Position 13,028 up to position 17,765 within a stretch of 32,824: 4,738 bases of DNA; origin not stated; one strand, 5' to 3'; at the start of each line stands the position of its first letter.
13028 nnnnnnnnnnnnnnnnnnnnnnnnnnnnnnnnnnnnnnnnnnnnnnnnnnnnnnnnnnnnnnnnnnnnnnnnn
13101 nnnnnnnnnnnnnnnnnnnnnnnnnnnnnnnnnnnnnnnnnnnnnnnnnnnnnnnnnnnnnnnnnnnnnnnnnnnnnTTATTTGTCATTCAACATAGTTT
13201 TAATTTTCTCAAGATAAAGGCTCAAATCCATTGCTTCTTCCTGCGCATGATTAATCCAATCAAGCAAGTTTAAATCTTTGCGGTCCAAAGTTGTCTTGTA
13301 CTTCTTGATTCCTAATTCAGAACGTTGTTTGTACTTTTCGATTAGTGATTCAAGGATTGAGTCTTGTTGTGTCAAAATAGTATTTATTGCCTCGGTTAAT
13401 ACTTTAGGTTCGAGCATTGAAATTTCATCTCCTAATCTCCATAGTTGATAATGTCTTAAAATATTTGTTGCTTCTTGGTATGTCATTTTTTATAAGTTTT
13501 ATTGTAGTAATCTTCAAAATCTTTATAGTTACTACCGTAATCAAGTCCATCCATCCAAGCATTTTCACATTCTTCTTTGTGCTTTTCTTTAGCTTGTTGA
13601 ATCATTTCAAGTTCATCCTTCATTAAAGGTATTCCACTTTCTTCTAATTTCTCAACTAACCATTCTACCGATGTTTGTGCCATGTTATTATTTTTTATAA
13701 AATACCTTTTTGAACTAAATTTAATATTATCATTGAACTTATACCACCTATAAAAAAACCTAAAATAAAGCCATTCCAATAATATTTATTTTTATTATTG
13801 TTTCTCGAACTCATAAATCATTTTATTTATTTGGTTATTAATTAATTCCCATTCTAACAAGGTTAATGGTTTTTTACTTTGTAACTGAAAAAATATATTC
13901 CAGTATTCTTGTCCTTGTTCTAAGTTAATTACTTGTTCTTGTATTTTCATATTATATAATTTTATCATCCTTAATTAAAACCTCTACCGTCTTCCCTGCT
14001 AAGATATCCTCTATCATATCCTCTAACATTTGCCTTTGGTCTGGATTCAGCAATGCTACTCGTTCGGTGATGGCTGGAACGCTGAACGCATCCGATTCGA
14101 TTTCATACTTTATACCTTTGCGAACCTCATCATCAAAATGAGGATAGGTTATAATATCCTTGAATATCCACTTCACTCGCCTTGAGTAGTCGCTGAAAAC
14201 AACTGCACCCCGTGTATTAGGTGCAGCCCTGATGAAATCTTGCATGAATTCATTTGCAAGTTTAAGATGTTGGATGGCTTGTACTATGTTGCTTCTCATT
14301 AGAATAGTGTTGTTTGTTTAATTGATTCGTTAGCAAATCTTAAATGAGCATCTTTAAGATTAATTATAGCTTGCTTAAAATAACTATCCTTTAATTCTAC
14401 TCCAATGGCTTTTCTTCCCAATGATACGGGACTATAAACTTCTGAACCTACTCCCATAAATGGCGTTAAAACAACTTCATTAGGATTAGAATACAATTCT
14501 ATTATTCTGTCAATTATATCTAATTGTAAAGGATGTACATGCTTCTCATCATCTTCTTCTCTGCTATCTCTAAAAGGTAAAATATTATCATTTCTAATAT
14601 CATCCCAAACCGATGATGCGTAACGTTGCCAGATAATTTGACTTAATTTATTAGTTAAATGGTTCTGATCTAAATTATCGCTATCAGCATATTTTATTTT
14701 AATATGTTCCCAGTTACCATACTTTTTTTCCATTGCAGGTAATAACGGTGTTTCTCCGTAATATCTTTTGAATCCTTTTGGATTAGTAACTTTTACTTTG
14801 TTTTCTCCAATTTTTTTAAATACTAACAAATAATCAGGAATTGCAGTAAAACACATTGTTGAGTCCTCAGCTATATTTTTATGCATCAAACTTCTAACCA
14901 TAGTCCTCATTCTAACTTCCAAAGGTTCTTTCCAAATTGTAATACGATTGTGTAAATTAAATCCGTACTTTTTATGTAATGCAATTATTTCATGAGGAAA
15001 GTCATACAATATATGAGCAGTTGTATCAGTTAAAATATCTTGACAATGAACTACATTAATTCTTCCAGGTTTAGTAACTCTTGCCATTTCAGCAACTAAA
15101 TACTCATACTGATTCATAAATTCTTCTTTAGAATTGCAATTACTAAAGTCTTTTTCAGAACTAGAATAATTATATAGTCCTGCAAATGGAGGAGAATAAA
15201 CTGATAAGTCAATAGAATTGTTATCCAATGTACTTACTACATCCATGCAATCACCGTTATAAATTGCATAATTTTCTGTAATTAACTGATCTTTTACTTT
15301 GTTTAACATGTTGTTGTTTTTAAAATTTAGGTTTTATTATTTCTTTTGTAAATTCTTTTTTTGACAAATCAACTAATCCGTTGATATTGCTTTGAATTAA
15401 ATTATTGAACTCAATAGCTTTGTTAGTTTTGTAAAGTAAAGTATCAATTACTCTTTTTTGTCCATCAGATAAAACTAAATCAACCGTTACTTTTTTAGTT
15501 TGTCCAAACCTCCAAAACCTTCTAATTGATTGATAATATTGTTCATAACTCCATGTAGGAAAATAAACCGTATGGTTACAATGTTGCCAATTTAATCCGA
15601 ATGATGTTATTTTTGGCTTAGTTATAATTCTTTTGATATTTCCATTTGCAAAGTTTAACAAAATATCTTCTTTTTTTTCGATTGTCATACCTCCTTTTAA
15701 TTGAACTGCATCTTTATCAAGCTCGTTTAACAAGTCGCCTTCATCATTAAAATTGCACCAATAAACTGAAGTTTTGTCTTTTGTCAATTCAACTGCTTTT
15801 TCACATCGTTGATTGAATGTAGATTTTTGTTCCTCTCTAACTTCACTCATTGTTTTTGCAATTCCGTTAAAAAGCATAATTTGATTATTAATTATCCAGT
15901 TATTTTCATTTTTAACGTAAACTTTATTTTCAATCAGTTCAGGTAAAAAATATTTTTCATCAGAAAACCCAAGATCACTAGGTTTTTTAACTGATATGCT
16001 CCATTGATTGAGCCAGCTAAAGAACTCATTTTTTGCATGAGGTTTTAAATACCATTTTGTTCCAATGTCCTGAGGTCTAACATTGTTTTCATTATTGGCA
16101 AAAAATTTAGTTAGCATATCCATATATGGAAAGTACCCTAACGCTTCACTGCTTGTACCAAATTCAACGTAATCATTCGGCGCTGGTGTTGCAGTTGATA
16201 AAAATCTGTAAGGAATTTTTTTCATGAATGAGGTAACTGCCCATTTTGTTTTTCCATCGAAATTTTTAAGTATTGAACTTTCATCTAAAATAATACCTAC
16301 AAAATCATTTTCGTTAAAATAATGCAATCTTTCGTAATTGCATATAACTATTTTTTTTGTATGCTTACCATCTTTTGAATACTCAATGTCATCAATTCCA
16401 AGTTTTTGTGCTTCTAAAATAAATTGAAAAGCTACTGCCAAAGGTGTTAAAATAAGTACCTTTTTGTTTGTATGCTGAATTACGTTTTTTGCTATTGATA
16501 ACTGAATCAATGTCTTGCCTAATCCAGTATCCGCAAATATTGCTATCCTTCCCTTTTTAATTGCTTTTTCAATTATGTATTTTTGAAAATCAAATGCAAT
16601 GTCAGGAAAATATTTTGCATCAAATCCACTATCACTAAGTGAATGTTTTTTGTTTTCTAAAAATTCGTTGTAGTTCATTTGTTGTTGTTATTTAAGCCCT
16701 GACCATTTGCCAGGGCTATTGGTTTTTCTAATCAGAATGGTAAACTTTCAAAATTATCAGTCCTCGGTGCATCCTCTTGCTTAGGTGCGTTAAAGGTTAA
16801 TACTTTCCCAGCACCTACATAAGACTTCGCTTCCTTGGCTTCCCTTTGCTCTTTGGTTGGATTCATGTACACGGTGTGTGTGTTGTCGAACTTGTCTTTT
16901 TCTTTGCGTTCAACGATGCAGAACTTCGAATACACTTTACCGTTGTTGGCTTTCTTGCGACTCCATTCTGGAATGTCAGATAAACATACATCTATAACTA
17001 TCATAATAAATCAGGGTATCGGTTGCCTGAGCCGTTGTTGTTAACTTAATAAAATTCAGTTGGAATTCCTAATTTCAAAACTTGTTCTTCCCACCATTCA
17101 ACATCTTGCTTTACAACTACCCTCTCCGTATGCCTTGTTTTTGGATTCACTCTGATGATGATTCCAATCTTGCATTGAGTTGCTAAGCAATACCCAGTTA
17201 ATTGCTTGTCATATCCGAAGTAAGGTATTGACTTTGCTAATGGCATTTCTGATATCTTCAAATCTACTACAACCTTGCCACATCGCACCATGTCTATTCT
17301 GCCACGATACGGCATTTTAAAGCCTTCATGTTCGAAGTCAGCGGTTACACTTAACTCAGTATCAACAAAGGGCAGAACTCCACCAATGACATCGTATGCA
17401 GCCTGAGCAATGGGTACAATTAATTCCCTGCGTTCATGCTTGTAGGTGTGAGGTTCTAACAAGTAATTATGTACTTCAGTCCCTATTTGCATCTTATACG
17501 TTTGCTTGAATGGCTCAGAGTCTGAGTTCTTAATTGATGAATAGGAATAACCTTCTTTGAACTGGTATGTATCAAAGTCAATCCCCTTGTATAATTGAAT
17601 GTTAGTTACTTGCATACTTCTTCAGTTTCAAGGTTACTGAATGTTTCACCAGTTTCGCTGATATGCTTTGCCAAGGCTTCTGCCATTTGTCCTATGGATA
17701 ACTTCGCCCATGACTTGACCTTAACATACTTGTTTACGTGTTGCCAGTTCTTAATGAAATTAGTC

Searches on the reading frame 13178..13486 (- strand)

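Call 11: search_protein_families(library=phrogs, proteins=[window:13178-13486:-], max_evalue=0.001)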
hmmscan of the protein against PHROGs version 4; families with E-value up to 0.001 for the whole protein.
window:13178-13486:- (102 aa): 5 families
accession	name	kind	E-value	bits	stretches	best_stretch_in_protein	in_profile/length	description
phrog_11184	-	unknown function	3.5e-14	53.7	1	25-94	19-88/104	-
phrog_17558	-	unknown function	2.6e-13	51.2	1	34-100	46-112/168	-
phrog_23240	-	unknown function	2.3e-11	44.9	1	41-99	73-131/140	-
phrog_32278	-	unknown function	1.5e-08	35.7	1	39-97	41-97/103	-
phrog_28498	-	unknown function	7.2e-08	33.7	1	46-91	8-53/110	-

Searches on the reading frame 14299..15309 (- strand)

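Call 11: search_protein_families(library=phrogs, proteins=[window:14299-15309:-], max_evalue=0.001)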
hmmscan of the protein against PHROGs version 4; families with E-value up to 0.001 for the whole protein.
window:14299-15309:- (336 aa): 12 families
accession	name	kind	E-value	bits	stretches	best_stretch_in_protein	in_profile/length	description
phrog_67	-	other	8.5e-39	135.2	1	11-328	121-353/743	DNA methyltransferase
phrog_16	-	DNA, RNA and nucleotide metabolism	3.3e-27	96.1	1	71-323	664-914/986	DNA helicase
phrog_498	-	other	1.5e-21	77.6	2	17-145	458-583/633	DNA methyltransferase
phrog_6025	-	other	3.1e-13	50.7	1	6-141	4-123/192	DNA methyltransferase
phrog_12517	-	unknown function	1.2e-12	48.7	1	13-127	159-270/316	-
phrog_18293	-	other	1.5e-11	45.3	1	241-322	32-111/119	methyltransferase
phrog_3008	-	other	7.4e-11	42.8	1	263-323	156-216/244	DNA methyltransferase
phrog_6952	-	other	1.3e-10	42.5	1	261-320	118-177/181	DNA methyltransferase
phrog_8769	-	other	9.5e-06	26.4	1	271-314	6-49/71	methyltransferase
phrog_18146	-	other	1.9e-05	24.7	0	12-51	253-292/452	DNA methyltransferase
phrog_24333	-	other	7e-05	23.3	1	27-122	96-194/238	DNA methyltransferase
phrog_23148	-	unknown function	0.00023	22.2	1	230-321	53-149/165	-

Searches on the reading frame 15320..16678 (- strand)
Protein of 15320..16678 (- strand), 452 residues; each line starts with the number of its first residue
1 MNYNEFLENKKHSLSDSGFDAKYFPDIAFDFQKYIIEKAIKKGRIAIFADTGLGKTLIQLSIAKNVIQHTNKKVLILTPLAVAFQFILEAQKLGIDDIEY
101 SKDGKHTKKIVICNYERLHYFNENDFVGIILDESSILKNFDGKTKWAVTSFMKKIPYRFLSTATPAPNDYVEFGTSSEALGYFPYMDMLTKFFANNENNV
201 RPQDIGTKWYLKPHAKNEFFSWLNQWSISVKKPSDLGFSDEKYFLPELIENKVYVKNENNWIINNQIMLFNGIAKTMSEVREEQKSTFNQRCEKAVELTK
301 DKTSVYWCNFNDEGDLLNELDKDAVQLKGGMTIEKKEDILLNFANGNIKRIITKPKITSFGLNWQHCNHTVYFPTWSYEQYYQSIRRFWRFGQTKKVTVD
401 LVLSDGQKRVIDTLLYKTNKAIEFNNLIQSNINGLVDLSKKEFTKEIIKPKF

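Call 11: search_protein_families(library=phrogs, proteins=[window:15320-16678:-], max_evalue=0.001)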
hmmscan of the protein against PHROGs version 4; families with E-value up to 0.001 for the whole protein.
window:15320-16678:- (452 aa): 4 families
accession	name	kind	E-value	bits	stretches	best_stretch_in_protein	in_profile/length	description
phrog_62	-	DNA, RNA and nucleotide metabolism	1.3e-54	186.3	1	29-406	698-1112/1881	DNA helicase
phrog_16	-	DNA, RNA and nucleotide metabolism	1.3e-31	110.7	1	24-409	269-604/986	DNA helicase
phrog_11354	-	unknown function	2.2e-09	38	1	340-430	16-110/116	-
phrog_16259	-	DNA, RNA and nucleotide metabolism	3e-05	24.4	1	19-80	110-169/330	DNA helicase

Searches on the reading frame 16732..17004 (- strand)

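Call 12: search_protein_families(library=phrogs, proteins=[window:16732-17004:-], max_evalue=0.001)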
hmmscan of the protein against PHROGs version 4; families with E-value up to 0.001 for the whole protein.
window:16732-17004:- (90 aa): 1 family
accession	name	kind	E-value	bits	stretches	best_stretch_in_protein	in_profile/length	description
phrog_24909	-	unknown function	0.00055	21.5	1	16-70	23-77/104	-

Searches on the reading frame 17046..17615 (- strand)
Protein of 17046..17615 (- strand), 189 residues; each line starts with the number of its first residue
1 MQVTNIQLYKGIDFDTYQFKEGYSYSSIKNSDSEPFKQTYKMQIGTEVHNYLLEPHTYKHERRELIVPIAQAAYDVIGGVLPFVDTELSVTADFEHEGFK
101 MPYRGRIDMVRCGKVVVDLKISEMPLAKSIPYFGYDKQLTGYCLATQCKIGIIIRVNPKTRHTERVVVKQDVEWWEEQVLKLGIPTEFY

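Call 12: search_protein_families(library=phrogs, proteins=[window:17046-17615:-], max_evalue=0.001)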
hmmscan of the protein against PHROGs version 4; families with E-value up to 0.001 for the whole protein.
window:17046-17615:- (189 aa): 2 families
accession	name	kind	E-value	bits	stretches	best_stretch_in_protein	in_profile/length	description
phrog_1706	-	DNA, RNA and nucleotide metabolism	5.3e-09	36.9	1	26-175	64-203/293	CRISPR/Cas system associated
phrog_412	-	DNA, RNA and nucleotide metabolism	4.5e-06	27.2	0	87-142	271-329/440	exonuclease VIII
